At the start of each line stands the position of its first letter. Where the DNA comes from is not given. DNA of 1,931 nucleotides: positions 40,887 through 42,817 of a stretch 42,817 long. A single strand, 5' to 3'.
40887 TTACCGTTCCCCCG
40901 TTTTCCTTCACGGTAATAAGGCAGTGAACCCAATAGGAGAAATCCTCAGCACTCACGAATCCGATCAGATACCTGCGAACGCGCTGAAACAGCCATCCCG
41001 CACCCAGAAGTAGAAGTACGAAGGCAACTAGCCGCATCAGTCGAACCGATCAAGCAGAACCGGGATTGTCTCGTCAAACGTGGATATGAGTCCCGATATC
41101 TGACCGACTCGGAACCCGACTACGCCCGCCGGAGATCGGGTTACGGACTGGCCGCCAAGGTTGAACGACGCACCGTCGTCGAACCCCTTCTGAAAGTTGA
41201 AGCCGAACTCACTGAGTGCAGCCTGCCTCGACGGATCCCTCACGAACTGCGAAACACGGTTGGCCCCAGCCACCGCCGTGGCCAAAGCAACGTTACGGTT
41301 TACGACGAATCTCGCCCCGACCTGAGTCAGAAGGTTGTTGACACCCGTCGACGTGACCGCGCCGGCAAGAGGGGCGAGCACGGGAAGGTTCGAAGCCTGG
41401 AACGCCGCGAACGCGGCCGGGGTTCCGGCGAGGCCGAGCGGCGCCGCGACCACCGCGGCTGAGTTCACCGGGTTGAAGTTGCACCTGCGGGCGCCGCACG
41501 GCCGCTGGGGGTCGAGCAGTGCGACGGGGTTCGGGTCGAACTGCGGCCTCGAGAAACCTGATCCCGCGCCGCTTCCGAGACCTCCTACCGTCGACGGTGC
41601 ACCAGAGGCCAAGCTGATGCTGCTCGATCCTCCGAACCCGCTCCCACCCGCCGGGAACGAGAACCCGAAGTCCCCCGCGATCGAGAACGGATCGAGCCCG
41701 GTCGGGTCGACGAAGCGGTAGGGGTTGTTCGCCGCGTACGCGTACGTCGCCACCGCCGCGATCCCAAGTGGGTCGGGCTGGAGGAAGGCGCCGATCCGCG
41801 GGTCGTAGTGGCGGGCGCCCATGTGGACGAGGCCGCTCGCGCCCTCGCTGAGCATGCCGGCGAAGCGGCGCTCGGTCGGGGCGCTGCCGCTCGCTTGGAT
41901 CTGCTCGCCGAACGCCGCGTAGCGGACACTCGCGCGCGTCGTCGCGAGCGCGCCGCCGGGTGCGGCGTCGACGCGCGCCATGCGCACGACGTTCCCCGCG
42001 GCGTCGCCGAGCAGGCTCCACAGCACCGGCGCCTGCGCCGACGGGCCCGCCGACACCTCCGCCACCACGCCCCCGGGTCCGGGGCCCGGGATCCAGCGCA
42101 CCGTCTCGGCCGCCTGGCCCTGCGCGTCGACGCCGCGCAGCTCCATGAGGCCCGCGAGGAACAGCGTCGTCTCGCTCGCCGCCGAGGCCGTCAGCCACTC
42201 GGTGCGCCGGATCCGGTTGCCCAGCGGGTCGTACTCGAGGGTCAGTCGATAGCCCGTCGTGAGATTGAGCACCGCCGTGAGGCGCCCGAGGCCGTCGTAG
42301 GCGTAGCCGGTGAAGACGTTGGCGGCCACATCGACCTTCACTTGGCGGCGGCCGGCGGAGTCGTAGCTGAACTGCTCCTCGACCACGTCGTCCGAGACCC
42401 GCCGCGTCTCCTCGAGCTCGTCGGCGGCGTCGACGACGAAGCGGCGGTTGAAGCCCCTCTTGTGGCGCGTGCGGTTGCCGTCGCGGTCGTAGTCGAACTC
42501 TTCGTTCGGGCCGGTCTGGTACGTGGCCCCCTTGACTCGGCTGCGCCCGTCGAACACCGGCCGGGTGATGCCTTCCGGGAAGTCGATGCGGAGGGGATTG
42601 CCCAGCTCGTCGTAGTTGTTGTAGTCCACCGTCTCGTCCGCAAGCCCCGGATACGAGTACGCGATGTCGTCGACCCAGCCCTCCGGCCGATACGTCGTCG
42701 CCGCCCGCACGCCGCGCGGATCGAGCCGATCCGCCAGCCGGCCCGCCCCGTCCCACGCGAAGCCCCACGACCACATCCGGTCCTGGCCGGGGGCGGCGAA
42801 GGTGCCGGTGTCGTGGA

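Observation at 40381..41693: Unassigned Rhs C-terminal tip plus overlapping membrane-anchored ORF on a low-GC cassette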

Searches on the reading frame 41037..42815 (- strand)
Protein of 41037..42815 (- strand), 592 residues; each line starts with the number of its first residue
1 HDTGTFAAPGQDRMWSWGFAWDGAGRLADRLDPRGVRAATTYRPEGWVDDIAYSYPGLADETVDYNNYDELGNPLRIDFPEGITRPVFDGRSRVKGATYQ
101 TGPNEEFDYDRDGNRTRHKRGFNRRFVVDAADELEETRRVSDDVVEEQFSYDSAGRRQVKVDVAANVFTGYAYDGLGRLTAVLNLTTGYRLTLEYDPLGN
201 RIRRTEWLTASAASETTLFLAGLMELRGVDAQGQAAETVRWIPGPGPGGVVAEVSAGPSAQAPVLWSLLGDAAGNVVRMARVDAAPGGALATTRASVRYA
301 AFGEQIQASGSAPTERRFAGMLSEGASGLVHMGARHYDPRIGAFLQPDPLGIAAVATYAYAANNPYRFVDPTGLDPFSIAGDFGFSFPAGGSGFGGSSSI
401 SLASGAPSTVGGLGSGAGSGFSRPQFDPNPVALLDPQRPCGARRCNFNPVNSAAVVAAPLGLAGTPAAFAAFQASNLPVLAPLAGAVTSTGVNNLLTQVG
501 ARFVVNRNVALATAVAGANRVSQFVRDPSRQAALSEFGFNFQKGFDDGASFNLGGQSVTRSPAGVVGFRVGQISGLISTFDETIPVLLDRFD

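Call 4: search_protein_families(library=pfam, proteins=[window:41037-42776:-], max_evalue=1)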
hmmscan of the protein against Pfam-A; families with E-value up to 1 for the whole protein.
window:41037-42776:- (579 aa): 4 families
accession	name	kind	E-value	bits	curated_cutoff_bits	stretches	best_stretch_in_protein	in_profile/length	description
PF05593.20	RHS_repeat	-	1.1e-08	35.7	22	2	160-193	1-33/38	RHS Repeat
PF14016.12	DUF4232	-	0.053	14.1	27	1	191-279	19-105/129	Domain of unknown function (DUF4232)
PF16877.10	DUF5078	-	0.29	12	27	1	111-155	33-76/118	Domain of unknown function (DUF5078)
PF04338.18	DUF481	-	0.31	11.5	21.1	0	83-182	10-98/210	Protein of unknown function, DUF481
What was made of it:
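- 41694..42817 (-): C-terminal ~375 residues of an Rhs/YD-repeat shell. The gene is cut by the contig end. The Rhs-associated core domain (41921-41694) ends in DPTGL. PF05593 RHS_repeat 1.1e-8 (call 4).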

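Call 5: search_protein_families(library=ncbifam, proteins=[window:41037-42815:-], max_evalue=1)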
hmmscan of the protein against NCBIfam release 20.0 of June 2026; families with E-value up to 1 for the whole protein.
window:41037-42815:- (592 aa): 3 families
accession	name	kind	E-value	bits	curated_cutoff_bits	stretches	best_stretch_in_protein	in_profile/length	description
TIGR03696.1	Rhs_assc_core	domain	8.6e-21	74.2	32.5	1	299-374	1-76/76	RHS repeat-associated core domain-containing protein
TIGR01643.1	YD_repeat_2x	repeat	3.6e-10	39.9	15.8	2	173-205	1-32/42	YD repeat-containing protein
NF041261.1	RHS_core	equivalog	5.2e-09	34.5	2000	2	21-196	583-751/1261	RHS element core protein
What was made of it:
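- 41694..42817 (-): TIGR03696 matches 1-76/76, E 8.6e-21, and TIGR01643 also hits (call 5).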

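Call 6: search_solved_structures(query=window:41037-42815:-, max_evalue=1)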
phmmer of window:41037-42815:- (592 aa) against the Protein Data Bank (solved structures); distinct sequences matched with E-value up to 1: 24.
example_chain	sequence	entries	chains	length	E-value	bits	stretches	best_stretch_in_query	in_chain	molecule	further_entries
8h8a_A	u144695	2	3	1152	2.5e-18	69.5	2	316-373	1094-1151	Putative Rhs-family protein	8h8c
8h8b_A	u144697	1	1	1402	9.7e-17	64.3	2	316-374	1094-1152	Putative Rhs-family protein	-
7q97_A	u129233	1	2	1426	3.8e-10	42.5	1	146-373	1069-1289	Rhs family protein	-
8qja_A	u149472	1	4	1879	2.3e-09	39.9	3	298-374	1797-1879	Putative type VI secretion system YD repeat-containing Rhs element Vgr protein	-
8qjd_A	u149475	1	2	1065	4.4e-09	39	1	149-374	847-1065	Salmonella bongori Rhs core domain (residues 360-1420)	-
8qjb_A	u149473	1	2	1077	4.6e-09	38.9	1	149-374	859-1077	T6SS-associated Rhs core domain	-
8qjc_A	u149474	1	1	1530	6.5e-09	38.4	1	149-375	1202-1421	T6SS-associated Rhs core and toxin domain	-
7pq5_L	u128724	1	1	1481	9.1e-07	31.3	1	105-396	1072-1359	Tre23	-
8uy4_A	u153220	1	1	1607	1.4e-06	30.7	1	316-389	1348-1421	Tse15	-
8fjp_A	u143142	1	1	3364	4.4e-06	29.1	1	295-374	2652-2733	salivary gland surface protein 1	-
6sup_A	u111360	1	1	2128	2.6e-05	26.6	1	316-378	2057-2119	TcdB2,TccC3,Cell division control protein 42 homolog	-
8uxt_A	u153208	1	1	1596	3e-05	26.3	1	316-389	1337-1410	Tse15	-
6suq_A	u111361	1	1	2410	5.2e-05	25.5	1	316-383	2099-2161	TcdB2,TccC3,Genome polyprotein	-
6suf_F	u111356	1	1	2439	7.4e-05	25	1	316-377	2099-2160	TcdB2,TccC3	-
6h6e_F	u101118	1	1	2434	7.5e-05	25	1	316-377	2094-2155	TcdB2,TccC3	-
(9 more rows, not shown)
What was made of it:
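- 41694..42817 (-): PDB Rhs cores match: 8h8a, 7q97, 8qja (call 6).
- On Rhs polymorphic toxin (tip plus immunity): PDB Rhs cores match (call 6).
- Rhs identity and boundary: calls 4, 5, 6.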

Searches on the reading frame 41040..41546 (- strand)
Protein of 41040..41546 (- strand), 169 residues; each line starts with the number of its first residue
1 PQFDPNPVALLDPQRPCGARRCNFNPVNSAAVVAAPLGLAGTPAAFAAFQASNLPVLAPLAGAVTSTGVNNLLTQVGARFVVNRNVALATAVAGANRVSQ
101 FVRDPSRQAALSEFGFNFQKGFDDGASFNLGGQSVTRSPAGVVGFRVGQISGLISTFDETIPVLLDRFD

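Call 37: search_protein_representatives(protein=window:41040-41546:-)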
Query: 169 residues. Proteins with E-value up to 0.001 (for the whole library): 2; up to 1e-10: 2; up to 1e-30: 0. The best 2 are listed.
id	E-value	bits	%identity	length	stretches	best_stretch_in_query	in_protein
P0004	1.1e-15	74.5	37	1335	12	2-49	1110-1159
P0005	2.7e-12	63.5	80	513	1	1-45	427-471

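Call 39: find_encoding_contigs(protein=P0005, flank=10000, max_places=6)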
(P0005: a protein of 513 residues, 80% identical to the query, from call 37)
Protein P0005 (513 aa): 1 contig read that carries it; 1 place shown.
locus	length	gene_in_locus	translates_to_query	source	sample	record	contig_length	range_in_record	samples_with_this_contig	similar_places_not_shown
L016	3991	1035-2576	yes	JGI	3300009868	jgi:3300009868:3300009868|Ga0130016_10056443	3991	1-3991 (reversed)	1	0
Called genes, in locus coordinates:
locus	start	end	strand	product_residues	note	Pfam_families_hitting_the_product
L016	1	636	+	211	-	?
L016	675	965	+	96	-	-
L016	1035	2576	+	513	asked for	PF25023:TEN_YD-shell (weak), PF05593:RHS_repeat (weak)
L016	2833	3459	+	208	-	-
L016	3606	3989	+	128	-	?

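Call 60: search_protein_families(library=pfam, proteins=[L016:675-962:+], max_evalue=0.01)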
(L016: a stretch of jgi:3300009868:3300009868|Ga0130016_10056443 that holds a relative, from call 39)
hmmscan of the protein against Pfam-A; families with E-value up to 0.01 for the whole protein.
L016:675-962:+ (96 aa): 0 families

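Call 62: search_dna_similar(query=window:41040-41546:-, collection=plasmids, mode=protein, max_evalue=0.01, max_rows=10)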
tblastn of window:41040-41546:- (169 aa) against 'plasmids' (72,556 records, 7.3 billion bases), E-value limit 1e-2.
No match.

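Call 75: search_protein_families(library=padloc, proteins=[L016:2821-3456:+], max_evalue=1)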
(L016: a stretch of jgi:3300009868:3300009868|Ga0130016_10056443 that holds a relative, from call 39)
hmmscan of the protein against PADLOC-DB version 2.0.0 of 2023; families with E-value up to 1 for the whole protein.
L016:2821-3456:+ (212 aa): 0 families

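Call 76: search_protein_families(library=phrogs, proteins=[L016:2821-3456:+], max_evalue=1)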
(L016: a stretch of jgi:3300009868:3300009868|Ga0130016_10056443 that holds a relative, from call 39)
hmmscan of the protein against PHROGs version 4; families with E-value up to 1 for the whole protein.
L016:2821-3456:+ (212 aa): 0 families
